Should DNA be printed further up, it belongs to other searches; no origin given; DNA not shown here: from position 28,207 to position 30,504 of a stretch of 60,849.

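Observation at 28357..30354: ABC ATPase covalently fused to a PucC/BCD-family MFS domain: a primary/secondary transporter chimera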

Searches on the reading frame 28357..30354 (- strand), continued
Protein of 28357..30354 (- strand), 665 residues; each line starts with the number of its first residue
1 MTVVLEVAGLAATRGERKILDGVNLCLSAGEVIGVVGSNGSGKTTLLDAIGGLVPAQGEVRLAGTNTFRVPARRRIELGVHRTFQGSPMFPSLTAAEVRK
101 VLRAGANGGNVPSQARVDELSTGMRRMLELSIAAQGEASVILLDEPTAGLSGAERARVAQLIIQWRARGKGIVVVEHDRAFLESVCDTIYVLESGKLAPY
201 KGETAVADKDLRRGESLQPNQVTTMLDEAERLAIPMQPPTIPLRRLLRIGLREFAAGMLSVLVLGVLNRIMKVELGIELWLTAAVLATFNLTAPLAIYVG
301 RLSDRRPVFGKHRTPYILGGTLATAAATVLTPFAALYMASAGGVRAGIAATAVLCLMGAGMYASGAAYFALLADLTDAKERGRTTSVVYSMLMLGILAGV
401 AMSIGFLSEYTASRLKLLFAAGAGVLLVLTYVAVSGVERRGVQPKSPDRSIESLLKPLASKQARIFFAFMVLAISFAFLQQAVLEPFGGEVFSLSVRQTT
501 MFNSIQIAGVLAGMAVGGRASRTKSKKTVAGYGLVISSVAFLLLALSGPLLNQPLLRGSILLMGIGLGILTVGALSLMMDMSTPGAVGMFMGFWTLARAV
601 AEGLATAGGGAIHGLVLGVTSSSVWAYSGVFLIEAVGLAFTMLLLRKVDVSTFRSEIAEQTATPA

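Call 12: find_related_loci(query=A1, collection=genome_contigs, flank=10000)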
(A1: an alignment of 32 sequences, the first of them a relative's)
Query A1 (665 aa) in genome_contigs; peptide patterns used: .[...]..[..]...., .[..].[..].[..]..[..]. (x = any residue, [..] = any of these).
600 stretches matched a pattern (row limit reached: there are more); 559 encode a relative of the query (tblastn E <= 1e-3); the best 80 are kept; 80 distinct loci.
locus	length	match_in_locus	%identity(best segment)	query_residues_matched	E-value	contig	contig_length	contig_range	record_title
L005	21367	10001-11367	38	1-212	5e-27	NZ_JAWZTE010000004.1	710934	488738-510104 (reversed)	Actinocorallia sp. A-T 12471 4, whole genome shotgun sequence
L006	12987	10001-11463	30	1-213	2e-23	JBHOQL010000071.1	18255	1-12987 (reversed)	MAG: Anaerolineae bacterium isolate C0_2 k141_90358, whole genome shotgun sequence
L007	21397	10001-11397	30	2-197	4e-23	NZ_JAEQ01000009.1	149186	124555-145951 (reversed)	Chelativorans sp. J32 CheJ32DRAFT_scaffold_8.9_C, whole genome shotgun sequence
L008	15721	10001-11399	35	4-213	1e-22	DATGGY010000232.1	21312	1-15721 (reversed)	MAG TPA_asm: Bradyrhizobium sp. isolate SMAG_U9766 k141_1790268, whole genome shotgun sequence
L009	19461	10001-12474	34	1-197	2e-22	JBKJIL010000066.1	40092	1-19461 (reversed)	MAG: Acidimicrobiales bacterium isolate ant_bin.159 S1Ck117_3197533_flag_1_multi_15.0000_len_40092, whole genome shotgun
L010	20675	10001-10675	31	4-197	3e-22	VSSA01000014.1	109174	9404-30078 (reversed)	Nocardioides sp. BGMRC 2183 Scaffold14_1, whole genome shotgun sequence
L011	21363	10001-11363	32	4-197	6e-22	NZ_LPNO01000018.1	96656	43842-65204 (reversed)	Pseudomonas sp. ATCC PTA-122608 scaffold_24, whole genome shotgun sequence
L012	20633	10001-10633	30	5-197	8e-22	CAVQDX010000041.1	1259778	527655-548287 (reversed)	MAG: uncultured delta proteobacterium isolate MFD01872.bin.2.71 genome assembly, contig: contig_43718, whole genome shot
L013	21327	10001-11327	31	19-197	2e-21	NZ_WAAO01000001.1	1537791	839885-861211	Microbacterium algeriense strain G1 contig00001, whole genome shotgun sequence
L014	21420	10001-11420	31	3-207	2e-21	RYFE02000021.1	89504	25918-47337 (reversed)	Chloroflexales bacterium ZM16-3 Scaffold_#21, whole genome shotgun sequence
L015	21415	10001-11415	32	4-197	3e-21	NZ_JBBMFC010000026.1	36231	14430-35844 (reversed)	Hominiventricola aquisgranensis strain CLA-AA-H78B CLAAAH78B_contig_26_length_36231, whole genome shotgun sequence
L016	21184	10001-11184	31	4-196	3e-20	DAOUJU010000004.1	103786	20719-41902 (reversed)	MAG TPA_asm: Anaerolineales bacterium isolate S34_279 k113_1210531, whole genome shotgun sequence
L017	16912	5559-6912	35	4-197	8e-21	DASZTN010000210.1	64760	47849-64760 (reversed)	MAG TPA_asm: Bradyrhizobium sp. isolate SMAG_U6077 k141_354060, whole genome shotgun sequence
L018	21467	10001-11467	31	5-205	1e-20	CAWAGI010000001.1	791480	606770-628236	MAG: uncultured Actinomycetes bacterium isolate MFD04944.bin.2.34 genome assembly, contig: contig_10285, whole genome sh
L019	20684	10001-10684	30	4-197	1e-20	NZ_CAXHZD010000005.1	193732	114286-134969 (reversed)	MAG: uncultured Sulfitobacter sp. isolate ERR7163069_concoct_77 ERZ8868457.19, whole genome shotgun sequence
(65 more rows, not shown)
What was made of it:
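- Tried and rejected: genome_contigs scan with the full-length alignment (call 12).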

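Call 17: find_encoding_contigs(protein=P0002, flank=9000, max_places=1)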
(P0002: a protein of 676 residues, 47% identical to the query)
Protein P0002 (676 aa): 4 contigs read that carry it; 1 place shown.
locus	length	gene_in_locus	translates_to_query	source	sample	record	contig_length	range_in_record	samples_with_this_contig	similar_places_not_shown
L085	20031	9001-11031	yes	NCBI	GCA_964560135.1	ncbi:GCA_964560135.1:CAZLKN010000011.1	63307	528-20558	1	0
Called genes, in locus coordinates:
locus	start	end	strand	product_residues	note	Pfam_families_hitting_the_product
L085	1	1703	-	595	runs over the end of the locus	PF08439:Peptidase_M3_N, PF01432:Peptidase_M3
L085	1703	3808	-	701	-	PF00676:E1_dh, PF02779:Transket_pyr, PF02780:Transketolase_C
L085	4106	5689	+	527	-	PF13458:Peripla_BP_6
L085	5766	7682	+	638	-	PF02653:BPD_transp_2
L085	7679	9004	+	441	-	PF00005:ABC_tran, PF13304:AAA_21 (weak)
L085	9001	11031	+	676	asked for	PF00005:ABC_tran, PF13304:AAA_21 (faint), PF13347:MFS_2, PF03209:PUCC, PF07690:MFS_1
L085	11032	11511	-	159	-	-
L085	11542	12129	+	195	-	PF00903:Glyoxalase, PF13468:Glyoxalase_3 (faint), PF13669:Glyoxalase_4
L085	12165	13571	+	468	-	PF01425:Amidase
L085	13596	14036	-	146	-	PF22091:DUF6941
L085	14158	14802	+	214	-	PF00574:CLP_protease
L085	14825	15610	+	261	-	PF01261:AP_endonuc_2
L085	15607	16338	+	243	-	PF13489:Methyltransf_23 (faint), PF08241:Methyltransf_11 (weak), PF13649:Methyltransf_25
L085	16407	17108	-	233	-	PF00753:Lactamase_B, PF13483:Lactamase_B_3, PF12706:Lactamase_B_2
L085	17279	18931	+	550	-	-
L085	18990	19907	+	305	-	PF24553:Rv0428c_C (faint), PF13527:Acetyltransf_9 (faint), PF13302:Acetyltransf_3 (weak), PF00583:Acetyltransf_1, PF13673:Acetyltransf_10 (weak), PF13508:Acetyltransf_7, PF08445:FR47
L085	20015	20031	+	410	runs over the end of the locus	PF13173:AAA_14, PF13635:DUF4143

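Call 18: find_encoding_contigs(protein=P0024, flank=9000, max_places=1)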
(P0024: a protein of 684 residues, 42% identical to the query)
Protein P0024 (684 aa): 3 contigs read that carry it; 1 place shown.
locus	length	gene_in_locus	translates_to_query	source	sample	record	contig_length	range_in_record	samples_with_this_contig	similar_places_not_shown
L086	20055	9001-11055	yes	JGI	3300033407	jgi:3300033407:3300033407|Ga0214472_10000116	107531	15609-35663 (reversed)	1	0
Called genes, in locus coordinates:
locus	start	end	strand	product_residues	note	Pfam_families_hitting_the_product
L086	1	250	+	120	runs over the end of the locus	PF01575:MaoC_dehydratas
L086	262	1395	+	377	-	PF02803:Thiolase_C (faint), PF22691:Thiolase_C_1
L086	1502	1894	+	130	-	PF12172:zf-ChsH2, PF01796:OB_ChsH2_C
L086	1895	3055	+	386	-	PF02771:Acyl-CoA_dh_N, PF02770:Acyl-CoA_dh_M, PF00441:Acyl-CoA_dh_1, PF08028:Acyl-CoA_dh_2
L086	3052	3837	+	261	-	PF03328:HpcH_HpaI, PF15617:C-C_Bond_Lyase (faint)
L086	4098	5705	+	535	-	PF13458:Peripla_BP_6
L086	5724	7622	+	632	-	PF02653:BPD_transp_2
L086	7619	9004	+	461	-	PF00005:ABC_tran, PF13304:AAA_21 (faint)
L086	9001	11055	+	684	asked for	PF00005:ABC_tran, PF13191:AAA_16 (faint), PF02463:SMC_N (faint), PF13304:AAA_21 (faint), PF13604:AAA_30 (faint), PF03209:PUCC, PF07690:MFS_1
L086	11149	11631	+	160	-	-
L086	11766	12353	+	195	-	-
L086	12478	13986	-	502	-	PF00501:AMP-binding, PF13193:AMP-binding_C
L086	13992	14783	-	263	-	PF00106:adh_short, PF08659:KR, PF13561:adh_short_C2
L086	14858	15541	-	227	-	PF00440:TetR_N, PF17932:TetR_C_24 (faint)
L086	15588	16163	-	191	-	-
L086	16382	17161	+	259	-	PF12697:Abhydrolase_6, PF00561:Abhydrolase_1, PF12146:Hydrolase_4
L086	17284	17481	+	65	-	-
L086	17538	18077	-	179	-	-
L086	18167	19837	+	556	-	PF14559:TPR_19 (faint), PF13424:TPR_12 (faint), PF17874:TPR_MalT, PF00196:GerE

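Call 19: find_encoding_contigs(protein=P0086, flank=9000, max_places=1)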
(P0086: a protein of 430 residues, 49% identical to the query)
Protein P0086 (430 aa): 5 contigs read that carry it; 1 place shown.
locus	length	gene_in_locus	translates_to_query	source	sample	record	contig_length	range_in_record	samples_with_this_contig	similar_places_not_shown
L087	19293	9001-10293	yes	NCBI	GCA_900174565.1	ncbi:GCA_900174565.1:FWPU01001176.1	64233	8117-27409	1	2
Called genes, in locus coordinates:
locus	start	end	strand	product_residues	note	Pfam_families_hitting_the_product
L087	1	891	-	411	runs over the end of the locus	PF12704:MacB_PCD, PF02687:FtsX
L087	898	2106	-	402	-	PF07705:CARDB (faint), PF10633:NPCBM_assoc (faint)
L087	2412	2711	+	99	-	-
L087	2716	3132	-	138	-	PF00005:ABC_tran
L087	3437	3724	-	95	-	-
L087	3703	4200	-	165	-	-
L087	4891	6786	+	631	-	PF03063:Prismane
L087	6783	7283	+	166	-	PF00037:Fer4 (faint), PF12797:Fer4_2 (faint), PF12837:Fer4_6 (faint), PF13237:Fer4_10 (faint), PF13484:Fer4_16 (faint), PF13247:Fer4_11, PF12838:Fer4_7 (weak), PF13187:Fer4_9 (weak)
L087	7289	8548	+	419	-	PF07992:Pyr_redox_2, PF00070:Pyr_redox, PF18267:Rubredoxin_C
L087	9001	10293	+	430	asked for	PF07690:MFS_1, PF03209:PUCC, PF03092:BT1 (weak)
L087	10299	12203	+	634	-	-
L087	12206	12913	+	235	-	PF13489:Methyltransf_23, PF00891:Methyltransf_2 (weak), PF01728:FtsJ (weak), PF05175:MTS, PF13847:Methyltransf_31, PF08241:Methyltransf_11, PF08242:Methyltransf_12, PF13649:Methyltransf_25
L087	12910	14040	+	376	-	PF13439:Glyco_transf_4, PF13579:Glyco_trans_4_4, PF00534:Glycos_transf_1, PF13692:Glyco_trans_1_4, PF20706:GT4-conflict, PF13524:Glyco_trans_1_2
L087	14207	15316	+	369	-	PF13439:Glyco_transf_4, PF13579:Glyco_trans_4_4, PF20706:GT4-conflict (weak), PF00534:Glycos_transf_1, PF13692:Glyco_trans_1_4, PF13524:Glyco_trans_1_2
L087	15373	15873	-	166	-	PF07681:DoxX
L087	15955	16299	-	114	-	-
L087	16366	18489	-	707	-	-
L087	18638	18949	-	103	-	-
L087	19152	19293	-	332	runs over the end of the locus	PF01548:DEDD_Tnp_IS110, PF02371:Transposase_20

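Call 26: predict_structure(alignment_id=A1)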
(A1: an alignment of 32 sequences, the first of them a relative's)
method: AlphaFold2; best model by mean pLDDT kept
length: 665 residues; sequences in the alignment: 32
mean_pLDDT: 87.1   pTM: 0.66
mean pLDDT of the five models: 87.1, 86.1, 84.0, 83.3, 82.9
residues with pLDDT >= 90: 412; 70-90: 175; 50-70: 50; < 50: 28
segments of 3 or more residues with pLDDT < 50: 203-218, 228-236
pLDDT, mean of each block of 10 residues (from residue 1): 92 92 96 94 95 93 90 87 74 78 57 79 85 81 93 89 93 94 95 91 46 42 51 51 94 97 90 87 87 94 92 97 98 95 92 96 96 91 94 95 91 96 98 94 62 82 94 93 67 72 91 96 95 98 92 90 97 94 88 92 87 90 90 97 97 89 64
secondary structure, 60 per line:
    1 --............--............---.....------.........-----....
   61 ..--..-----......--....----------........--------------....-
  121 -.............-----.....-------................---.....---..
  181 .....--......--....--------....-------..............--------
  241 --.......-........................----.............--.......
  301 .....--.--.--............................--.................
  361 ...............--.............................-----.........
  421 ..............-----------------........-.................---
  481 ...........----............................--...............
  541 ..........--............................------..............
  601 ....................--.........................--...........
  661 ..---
elements in order: E3-14 E17-28 E32-36 H43-51 E57-62 H72-77 E80-83 H95-101 H122-134 E140-144 H152-167 E171-175 H179-185 E188-193 E196-199 H208-211 H219-232 H243-249 H251-274 H279-291 H294-305 H314-341 H344-375 H378-406 H412-434 H452-459 H461-477 H481-491 H496-523 H526-550 H553-580 H587-620 H623-647 H650-662
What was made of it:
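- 29614..29754 (-): Flexible tether, residues 201-247, variable in length and sequence among homologues except for its last residues. AF2 pLDDT is below 50 for residues 203-218 and 228-236 (call 26).
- Checked: AF2 gives low confidence for 203-236, and TM1 starts near residue 250 (call 26).
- The AF2 single-chain model shows no confident packing between the NBD and the MFS domain (pTM 0.66, call 26).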

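Call 30: fold_search(model_id=the predicted structure, library=pdb)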
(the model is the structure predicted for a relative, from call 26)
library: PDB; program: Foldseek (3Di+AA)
matches with E <= 10: 1839; with E <= 0.001: 1510
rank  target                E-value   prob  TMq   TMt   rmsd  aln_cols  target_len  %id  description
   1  4qc2_A                4.9e-13  1.00  0.28  0.76   3.3       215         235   25  Crystal structure of lipopolysaccharide transport protein LptB in complex with ATP and Magnesium ions (released 2014-10-22)
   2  6mbn_A                9.4e-13  1.00  0.28  0.74   3.4       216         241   24  LptB E163Q in complex with ATP (released 2019-08-14)
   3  4p33_A                1.1e-12  1.00  0.28  0.76   3.4       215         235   24  Crystal structure of E. coli LptB-E163Q in complex with ATP-sodium (released 2014-03-26)
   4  9dok_B                3.1e-12  1.00  0.27  0.71   4.1       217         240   28  Cryo-EM structure of LptB2FG apo-II (released 2025-11-19)
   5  6mjp_A                4.1e-12  1.00  0.27  0.72   4.2       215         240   25  LptB(E163Q)FGC from Vibrio cholerae (released 2019-03-27)
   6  8k1o_B                5.2e-12  1.00  0.27  0.80   3.1       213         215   30  mycobacterial efflux pump, AMPPNP bound state (released 2024-07-17)
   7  6b8b                  5.7e-12  1.00  0.28  0.76   3.7       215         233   25  E. coli LptB in complex with ADP and a novobiocin derivative (released 2017-12-06)
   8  8frl_A                7.0e-12  1.00  0.27  0.73   3.9       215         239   23  Acinetobacter baylyi LptB2FG bound to lipopolysaccharide and a macrocyclic peptide (released 2024-01-03)
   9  6hs3_A                8.2e-12  1.00  0.27  0.69   5.4       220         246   29  Crystal structure of an ABC transporter related protein from Burkholderia pseudomallei (released 2018-11-07)
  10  4wbs_A                1.1e-11  1.00  0.27  0.69   5.2       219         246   28  Crystal structure of an ABC transporter related protein from Burkholderia phymatum (released 2014-09-24)
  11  1ji0                  1.3e-11  1.00  0.28  0.76   3.5       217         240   27  Crystal Structure Analysis of the ABC transporter from Thermotoga maritima (released 2002-08-14)
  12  6b89_B                1.8e-11  1.00  0.28  0.79   3.6       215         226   25  E. coli LptB in complex with ADP and novobiocin (released 2017-12-06)
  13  8k1o_C                1.8e-11  1.00  0.28  0.82   2.3       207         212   29  mycobacterial efflux pump, AMPPNP bound state (released 2024-07-17)
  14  6mgf                  1.9e-11  1.00  0.28  0.75   7.7       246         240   24  untagged, wild-type LptB in complex with ADP (released 2019-09-18)
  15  6mit_A                2.0e-11  1.00  0.27  0.71   4.2       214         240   25  LptBFGC from Enterobacter cloacae (released 2019-03-27)
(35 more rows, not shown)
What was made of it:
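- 29755..30354 (-): NBD2: a LivG-like ABC ATPase, residues 1-200 of the fusion. Its ATG overlaps the NBD1 stop (ATGA). AF2 pLDDT is about 90, and Foldseek best matches are LptB and TM1139-type NBDs (calls 26, 30).
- Tried and rejected: Foldseek with the full-length model (call 30).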

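Call 31: search_protein_families(library=pfam, proteins=[L087:10299-12203:+], max_evalue=0.001)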
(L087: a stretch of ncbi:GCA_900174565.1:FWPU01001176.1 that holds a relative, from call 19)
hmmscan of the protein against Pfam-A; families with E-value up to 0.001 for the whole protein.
L087:10299-12203:+ (634 aa): 1 family
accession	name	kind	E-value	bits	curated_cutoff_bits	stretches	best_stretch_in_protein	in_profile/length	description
PF02366.24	PMT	-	0.00043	20.4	22.7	1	74-163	75-165/245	Dolichyl-phosphate-mannose-protein mannosyltransferase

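Call 53: search_protein_families(library=ncbifam, proteins=[L001:791-1522:-, L001:1522-2298:-, L001:10397-10873:+, L001:10873-11679:+, L086:11149-11631:+], max_evalue=0.00001)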
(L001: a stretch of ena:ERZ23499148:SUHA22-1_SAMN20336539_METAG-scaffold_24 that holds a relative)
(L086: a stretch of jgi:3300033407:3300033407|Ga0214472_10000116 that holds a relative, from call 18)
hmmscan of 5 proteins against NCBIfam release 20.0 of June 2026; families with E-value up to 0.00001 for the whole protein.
L001:791-1522:- (243 aa): 0 families

L001:1522-2298:- (258 aa): 0 families

L001:10397-10873:+ (158 aa): 0 families

L001:10873-11679:+ (268 aa): 0 families

L086:11149-11631:+ (160 aa): 0 families

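Call 56: search_protein_families(library=pfam, proteins=[L002:6619-7284:+, L085:7679-8290:+, L086:7619-8290:+], max_evalue=10)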
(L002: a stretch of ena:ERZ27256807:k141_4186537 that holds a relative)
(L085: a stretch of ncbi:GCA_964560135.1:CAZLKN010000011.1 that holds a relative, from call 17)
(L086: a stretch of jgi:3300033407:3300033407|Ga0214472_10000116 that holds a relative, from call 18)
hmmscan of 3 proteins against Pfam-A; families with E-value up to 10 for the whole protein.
L002:6619-7284:+ (222 aa): 0 families

L085:7679-8290:+ (204 aa): 0 families

L086:7619-8290:+ (224 aa): 0 families
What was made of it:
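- Tried and rejected: No Pfam hit even at E of 10 or less (call 56).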
